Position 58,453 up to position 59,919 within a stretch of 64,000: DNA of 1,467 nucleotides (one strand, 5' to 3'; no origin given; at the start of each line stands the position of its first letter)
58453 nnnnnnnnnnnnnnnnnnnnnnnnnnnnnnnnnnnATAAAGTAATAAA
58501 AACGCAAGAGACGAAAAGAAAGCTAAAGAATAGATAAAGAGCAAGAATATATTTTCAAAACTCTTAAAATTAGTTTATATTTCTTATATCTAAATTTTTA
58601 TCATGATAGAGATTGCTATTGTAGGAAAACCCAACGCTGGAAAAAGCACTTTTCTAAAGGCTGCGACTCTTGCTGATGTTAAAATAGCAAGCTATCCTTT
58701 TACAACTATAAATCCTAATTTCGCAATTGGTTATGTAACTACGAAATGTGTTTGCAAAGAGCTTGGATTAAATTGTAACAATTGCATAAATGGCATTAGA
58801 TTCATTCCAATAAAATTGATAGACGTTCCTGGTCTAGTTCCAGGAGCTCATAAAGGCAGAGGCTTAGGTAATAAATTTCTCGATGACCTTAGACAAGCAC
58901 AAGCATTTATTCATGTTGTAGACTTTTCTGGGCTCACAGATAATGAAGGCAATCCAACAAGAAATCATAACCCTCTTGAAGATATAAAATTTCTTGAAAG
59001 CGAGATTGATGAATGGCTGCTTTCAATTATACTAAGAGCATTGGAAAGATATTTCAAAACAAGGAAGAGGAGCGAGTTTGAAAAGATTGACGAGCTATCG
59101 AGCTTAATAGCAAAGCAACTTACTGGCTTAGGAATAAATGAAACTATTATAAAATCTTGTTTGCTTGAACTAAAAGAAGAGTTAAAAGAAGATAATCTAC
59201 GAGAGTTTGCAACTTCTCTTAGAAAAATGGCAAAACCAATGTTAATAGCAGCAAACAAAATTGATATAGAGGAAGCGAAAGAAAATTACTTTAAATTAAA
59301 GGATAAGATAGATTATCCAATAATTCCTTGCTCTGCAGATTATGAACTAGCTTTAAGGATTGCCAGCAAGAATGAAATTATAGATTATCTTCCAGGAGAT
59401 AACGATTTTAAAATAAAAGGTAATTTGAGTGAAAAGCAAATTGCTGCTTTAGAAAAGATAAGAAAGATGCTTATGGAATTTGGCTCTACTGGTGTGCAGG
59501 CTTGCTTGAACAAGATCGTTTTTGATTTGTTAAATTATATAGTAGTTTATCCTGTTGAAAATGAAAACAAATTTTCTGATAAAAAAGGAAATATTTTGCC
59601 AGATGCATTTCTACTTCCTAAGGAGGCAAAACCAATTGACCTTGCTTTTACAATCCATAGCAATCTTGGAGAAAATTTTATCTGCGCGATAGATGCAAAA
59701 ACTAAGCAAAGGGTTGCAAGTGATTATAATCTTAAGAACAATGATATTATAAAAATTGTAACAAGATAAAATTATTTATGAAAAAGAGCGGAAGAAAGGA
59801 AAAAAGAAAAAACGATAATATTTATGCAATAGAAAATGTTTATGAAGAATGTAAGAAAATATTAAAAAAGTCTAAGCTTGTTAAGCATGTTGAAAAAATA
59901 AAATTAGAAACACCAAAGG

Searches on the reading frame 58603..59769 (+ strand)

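Call 9: search_protein_families(library=pfam, proteins=[window:58603-59769:+], max_evalue=0.001)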
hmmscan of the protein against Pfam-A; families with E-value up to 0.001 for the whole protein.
window:58603-59769:+ (388 aa): 4 families
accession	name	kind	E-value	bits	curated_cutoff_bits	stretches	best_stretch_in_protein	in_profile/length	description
PF08438.16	YGR210-like_G4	-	1.2e-37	129.1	24.7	1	216-320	1-108/108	Obg-like GTPase YGR210-like, G4 motif-containing domain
PF01926.29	MMR_HSR1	-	4.1e-19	69.2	21.9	1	3-115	1-86/113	50S ribosome-binding GTPase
PF02824.27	TGS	-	1.8e-11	44.3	22.2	1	331-387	4-60/60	TGS domain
PF02421.24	FeoB_N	-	2e-07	31.1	27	1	3-38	2-37/156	Ferrous iron transport protein B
